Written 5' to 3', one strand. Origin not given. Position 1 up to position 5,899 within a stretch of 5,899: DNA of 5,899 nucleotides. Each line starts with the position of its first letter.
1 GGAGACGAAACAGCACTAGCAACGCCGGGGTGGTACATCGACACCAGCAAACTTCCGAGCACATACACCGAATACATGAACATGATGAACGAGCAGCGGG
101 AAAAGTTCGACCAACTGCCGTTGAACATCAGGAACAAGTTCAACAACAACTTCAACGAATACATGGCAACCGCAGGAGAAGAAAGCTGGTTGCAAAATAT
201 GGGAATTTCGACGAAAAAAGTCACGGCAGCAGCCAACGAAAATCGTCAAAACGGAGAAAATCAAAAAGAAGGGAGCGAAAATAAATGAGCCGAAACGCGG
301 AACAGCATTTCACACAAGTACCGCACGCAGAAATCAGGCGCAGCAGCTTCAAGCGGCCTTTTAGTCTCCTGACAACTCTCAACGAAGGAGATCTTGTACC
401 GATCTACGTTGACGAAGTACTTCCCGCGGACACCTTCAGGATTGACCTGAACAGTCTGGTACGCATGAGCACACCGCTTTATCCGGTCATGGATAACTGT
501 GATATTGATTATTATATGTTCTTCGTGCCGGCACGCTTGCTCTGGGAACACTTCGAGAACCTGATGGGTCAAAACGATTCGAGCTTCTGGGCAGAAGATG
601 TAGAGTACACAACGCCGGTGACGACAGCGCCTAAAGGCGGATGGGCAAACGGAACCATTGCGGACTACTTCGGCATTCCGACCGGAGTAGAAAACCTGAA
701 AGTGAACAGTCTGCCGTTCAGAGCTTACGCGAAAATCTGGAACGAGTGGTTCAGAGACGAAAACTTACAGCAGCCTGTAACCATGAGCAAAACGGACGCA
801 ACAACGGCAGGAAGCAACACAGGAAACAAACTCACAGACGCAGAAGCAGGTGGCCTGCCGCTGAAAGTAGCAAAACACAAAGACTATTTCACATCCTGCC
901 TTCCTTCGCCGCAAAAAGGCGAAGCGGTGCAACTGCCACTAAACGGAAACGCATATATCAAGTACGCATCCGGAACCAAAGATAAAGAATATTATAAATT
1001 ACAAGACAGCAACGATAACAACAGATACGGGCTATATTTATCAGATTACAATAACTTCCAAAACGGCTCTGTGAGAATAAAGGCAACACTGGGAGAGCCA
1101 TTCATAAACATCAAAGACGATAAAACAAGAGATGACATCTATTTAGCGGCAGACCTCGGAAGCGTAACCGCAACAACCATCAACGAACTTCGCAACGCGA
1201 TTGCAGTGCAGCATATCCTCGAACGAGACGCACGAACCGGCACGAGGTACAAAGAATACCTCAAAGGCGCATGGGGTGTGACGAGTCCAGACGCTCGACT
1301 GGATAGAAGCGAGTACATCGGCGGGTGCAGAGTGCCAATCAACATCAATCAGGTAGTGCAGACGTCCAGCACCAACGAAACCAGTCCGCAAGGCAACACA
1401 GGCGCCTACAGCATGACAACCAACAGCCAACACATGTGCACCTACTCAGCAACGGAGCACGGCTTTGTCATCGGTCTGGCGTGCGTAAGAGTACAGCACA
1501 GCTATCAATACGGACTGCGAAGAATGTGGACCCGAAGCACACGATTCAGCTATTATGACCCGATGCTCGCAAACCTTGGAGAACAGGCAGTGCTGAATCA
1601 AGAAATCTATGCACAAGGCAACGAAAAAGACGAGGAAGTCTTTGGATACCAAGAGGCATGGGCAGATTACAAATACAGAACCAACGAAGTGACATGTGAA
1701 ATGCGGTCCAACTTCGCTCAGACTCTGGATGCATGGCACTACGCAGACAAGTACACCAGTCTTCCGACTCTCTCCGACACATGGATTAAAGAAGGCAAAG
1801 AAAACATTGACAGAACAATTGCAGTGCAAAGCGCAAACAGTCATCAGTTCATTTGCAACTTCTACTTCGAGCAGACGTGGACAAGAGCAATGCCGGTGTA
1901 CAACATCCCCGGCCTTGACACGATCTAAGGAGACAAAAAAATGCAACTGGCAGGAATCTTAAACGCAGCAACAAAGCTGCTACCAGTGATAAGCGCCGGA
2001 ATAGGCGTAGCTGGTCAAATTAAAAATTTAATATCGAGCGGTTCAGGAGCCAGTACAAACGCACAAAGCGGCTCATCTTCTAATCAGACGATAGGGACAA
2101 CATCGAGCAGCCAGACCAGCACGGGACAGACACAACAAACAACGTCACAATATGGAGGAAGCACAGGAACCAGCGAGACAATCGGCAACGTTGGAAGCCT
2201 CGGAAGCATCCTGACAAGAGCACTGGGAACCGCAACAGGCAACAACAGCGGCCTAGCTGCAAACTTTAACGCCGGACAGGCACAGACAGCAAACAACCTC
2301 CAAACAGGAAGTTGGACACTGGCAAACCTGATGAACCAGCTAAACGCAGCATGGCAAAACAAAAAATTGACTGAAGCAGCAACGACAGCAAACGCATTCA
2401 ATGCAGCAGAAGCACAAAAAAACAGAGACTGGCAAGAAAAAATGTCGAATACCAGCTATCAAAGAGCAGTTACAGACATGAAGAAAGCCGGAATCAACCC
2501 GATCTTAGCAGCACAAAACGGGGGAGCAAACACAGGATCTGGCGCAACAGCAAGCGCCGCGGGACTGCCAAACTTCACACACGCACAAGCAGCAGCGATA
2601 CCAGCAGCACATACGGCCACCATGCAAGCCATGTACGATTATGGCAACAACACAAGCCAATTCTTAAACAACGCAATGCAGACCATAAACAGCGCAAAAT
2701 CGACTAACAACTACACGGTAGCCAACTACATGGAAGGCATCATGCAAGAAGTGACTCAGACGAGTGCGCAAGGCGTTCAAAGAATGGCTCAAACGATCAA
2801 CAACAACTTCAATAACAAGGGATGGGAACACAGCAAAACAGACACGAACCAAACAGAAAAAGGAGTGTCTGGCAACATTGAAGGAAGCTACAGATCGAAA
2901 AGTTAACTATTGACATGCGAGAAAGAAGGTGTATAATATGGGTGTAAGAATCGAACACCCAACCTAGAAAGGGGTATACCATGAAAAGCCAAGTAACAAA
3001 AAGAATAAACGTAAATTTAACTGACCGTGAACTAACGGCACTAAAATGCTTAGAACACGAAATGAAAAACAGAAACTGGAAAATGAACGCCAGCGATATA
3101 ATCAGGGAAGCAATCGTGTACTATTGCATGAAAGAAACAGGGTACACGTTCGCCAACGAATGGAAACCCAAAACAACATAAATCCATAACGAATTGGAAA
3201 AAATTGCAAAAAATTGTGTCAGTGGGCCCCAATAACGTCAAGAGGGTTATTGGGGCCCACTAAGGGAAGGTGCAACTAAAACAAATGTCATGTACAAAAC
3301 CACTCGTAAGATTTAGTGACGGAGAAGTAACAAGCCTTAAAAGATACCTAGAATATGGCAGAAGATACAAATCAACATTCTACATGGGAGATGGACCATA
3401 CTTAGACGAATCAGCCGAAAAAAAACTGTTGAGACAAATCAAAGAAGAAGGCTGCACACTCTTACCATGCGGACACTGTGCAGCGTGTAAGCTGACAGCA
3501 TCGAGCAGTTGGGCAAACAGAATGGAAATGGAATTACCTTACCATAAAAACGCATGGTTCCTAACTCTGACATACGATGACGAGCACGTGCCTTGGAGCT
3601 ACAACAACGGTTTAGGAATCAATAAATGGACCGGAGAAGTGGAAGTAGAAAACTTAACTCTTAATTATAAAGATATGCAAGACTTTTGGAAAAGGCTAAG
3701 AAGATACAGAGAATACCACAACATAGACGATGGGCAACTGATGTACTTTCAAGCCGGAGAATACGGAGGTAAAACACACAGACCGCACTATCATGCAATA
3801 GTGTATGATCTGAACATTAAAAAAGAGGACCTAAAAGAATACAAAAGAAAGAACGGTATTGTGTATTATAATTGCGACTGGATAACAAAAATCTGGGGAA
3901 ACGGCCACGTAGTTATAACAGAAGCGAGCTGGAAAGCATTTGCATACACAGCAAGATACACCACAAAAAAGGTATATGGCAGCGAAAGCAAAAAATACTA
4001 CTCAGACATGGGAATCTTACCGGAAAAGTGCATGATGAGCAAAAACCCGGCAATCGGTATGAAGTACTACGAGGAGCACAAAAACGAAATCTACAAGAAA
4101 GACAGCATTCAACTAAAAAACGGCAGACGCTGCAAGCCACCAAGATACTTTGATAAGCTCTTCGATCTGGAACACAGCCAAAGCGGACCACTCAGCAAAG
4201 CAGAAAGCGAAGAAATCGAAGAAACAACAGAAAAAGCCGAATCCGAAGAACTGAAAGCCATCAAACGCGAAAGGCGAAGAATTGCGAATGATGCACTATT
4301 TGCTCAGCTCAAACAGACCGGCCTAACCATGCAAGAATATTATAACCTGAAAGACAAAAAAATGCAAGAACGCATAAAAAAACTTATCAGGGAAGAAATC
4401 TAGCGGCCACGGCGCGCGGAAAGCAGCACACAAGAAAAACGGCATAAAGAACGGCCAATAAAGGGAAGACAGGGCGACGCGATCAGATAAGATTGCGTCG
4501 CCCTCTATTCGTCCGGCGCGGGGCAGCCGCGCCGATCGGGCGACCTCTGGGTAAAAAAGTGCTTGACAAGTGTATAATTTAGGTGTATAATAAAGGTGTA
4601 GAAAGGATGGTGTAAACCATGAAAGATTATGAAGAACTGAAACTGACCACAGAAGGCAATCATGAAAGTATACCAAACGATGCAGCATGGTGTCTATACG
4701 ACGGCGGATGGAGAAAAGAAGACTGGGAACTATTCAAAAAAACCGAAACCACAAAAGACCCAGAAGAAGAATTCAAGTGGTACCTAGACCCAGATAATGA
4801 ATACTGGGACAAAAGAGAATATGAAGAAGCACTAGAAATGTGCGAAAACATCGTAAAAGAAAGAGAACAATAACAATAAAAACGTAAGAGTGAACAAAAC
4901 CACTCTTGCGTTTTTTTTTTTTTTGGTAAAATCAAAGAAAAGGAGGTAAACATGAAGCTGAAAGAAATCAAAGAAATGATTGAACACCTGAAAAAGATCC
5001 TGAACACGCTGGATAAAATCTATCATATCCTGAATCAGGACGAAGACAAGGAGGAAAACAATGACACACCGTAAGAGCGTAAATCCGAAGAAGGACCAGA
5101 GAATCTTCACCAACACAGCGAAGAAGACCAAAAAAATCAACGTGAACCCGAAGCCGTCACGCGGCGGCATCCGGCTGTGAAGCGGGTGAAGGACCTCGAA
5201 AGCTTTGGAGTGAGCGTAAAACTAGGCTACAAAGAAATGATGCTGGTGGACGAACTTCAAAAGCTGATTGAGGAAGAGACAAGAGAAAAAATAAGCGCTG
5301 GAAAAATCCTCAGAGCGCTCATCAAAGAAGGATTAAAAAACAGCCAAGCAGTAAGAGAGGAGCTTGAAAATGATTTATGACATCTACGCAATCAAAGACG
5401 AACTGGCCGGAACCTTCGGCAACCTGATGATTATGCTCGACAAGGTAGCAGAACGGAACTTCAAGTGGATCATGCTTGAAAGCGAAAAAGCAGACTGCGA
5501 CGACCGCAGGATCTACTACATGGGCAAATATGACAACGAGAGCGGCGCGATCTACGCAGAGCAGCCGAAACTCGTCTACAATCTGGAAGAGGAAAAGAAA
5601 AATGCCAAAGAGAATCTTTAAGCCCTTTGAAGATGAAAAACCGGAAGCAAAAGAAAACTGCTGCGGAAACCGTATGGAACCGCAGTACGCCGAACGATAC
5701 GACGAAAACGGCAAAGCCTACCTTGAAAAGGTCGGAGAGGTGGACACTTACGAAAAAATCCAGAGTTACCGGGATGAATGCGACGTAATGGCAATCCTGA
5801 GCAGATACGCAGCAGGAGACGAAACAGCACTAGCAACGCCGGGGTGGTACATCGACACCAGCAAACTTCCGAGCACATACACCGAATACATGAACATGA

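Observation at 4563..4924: Moron-like autonomous cassette: perfect promoter, an 84-aa highly acidic Trp-rich protein, and a T14 terminator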

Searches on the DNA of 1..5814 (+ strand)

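Call 12: search_dna_similar(query=window:1-5814:+, collection=phages, mode=distant)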
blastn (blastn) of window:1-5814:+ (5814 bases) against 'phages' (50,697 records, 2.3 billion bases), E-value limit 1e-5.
Records with a match: 316; places in all: 317; records where one place covers at least 80% of the query: 0.
Best place of each record, by identity: 80-90% 17; 60-80% 299.
By first word of the organism name: Microviridae 116; Dulem 52; bajarodmic 47; Gokushovirus 27; Capybara 13; Dipodfec 12; Gokushovirinae 10; Sigmofec 9; Microvirus 6; Peromfec 6; and 7 more.
By host as written in the record: - 144; Homo sapiens 19; Varecia variegata 19; Peromyscus fraterculus 18; Propithecus coquereli 13; Hydrochoerus hydrochaeris 13; Ciona robusta 12; porcine 10; and 22 more.
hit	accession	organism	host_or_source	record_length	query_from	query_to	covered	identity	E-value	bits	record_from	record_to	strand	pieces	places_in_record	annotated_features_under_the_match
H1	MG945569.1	Microviridae sp.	pig feces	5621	1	5813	73%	71.8%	3e-155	2153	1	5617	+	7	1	similar to VP1 | similar to VP4 | similar to VP2 | similar to VP3 | similar to VP5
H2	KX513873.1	Human gut gokushovirus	Homo sapiens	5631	1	5813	69%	71.4%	7e-151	2001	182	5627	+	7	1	putative VP1 | putative VP4 | putative VP2 | putative VP3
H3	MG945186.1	Microviridae sp.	pig feces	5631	1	5813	65%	73.0%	1e-166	2136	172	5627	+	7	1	similar to VP1 | similar to VP4 | similar to VP2 | similar to VP3 | similar to hypothetical protein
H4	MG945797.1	Microviridae sp.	pig feces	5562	1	5813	62%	72.5%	1e-155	2003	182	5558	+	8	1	similar to VP1 | similar to VP2 | similar to VP4 | similar to VP3 | similar to VP5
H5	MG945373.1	Microviridae sp.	pig feces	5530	1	5813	60%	71.7%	4e-179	1782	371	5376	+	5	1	similar to VP1 | similar to VP4 | similar to VP2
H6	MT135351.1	Microvirus sp.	porcine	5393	1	5813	57%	73.5%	4e-179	1979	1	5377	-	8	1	major capsid protein | internal scaffolding protein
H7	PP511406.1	Dulem virus 202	Eulemur fulvus collaris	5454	285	5813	44%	69.8%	7e-126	1107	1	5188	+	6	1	major capsid protein | replication initiator protein | DNA pilot protein | hypothetical protein (x2) | nonstructural protein | and 2 other names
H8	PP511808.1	Dulem virus 202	Propithecus coquereli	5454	285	5813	44%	69.8%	7e-126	1107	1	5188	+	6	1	major capsid protein | replication initiator protein | DNA pilot protein | hypothetical protein (x2) | nonstructural protein | and 2 other names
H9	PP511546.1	Dulem virus 202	Varecia variegata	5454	285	5813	44%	69.6%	9e-125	1075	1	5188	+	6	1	major capsid protein | replication initiator protein | DNA pilot protein | hypothetical protein (x2) | nonstructural protein | and 2 other names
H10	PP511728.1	Dulem virus 202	Lemur catta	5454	285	5813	44%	69.6%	9e-125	1075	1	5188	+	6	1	major capsid protein | replication initiator protein | DNA pilot protein | hypothetical protein (x2) | nonstructural protein | and 2 other names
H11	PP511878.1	Dulem virus 205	Propithecus coquereli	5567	25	5814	41%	70.7%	1e-116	1087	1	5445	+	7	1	major capsid protein | replication initiator protein | DNA pilot protein | internal scaffolding protein | hypothetical protein (x3) | and 1 other names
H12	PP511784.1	Dulem virus 206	Propithecus coquereli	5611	285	5814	39%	70.3%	2e-114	972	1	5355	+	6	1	major capsid protein | replication initiator protein | DNA pilot protein | hypothetical protein (x3) | nonstructural protein | and 2 other names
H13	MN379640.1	Chicken microvirus mg7_10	Gallus gallus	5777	34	5173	28%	70.3%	1e-78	698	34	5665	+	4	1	major capsid protein | replication initiator protein | DNA pilot protein | peptidase | internal scaffolding protein | and 1 other names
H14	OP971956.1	Microviridae sp.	Human feces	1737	285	1928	24%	74.3%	3e-136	875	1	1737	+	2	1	VP1: major capsid protein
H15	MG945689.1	Microviridae sp.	pig feces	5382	346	1928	23%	67.5%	3e-48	400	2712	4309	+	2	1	similar to VP1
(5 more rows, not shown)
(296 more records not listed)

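Call 16: get_annotated_region(hit=H1, flank=0)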
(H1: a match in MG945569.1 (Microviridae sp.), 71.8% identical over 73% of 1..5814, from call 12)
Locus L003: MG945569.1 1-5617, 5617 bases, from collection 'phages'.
description: UNVERIFIED: Microviridae sp. isolate 3467-1801, complete genome.
organism: Microviridae sp. (NCBI taxid 2202644)
taxonomy: Viruses; Monodnaviria; Sangervirae; Phixviricota; Malgrandaviricetes; Petitvirales; Microviridae
host: -; source: pig feces; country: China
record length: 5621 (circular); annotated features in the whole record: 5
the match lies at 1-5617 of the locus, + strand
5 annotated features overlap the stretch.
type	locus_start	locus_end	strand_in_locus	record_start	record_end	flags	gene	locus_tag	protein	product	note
misc_feature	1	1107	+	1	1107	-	-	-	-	-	similar to VP4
misc_feature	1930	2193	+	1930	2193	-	-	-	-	-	similar to VP5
misc_feature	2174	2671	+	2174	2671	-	-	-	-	-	similar to VP3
misc_feature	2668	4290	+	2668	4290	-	-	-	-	-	similar to VP1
misc_feature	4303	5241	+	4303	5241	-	-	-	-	-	similar to VP2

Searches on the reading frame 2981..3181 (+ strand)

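Call 6: search_protein_families(library=pfam, proteins=[window:2981-3181:+], max_evalue=0.1)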
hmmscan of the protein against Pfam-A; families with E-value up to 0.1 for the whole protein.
window:2981-3181:+ (66 aa): 0 families

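Call 9: search_protein_families(library=phrogs, proteins=[window:2981-3181:+], max_evalue=0.1)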
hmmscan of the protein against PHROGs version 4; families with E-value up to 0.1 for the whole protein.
window:2981-3181:+ (66 aa): 2 families
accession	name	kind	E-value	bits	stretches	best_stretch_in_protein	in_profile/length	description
phrog_876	-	transcription regulation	0.038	14.5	1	6-53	67-109/239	transcriptional repressor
phrog_1466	-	unknown function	0.049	15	1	3-44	3-44/92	-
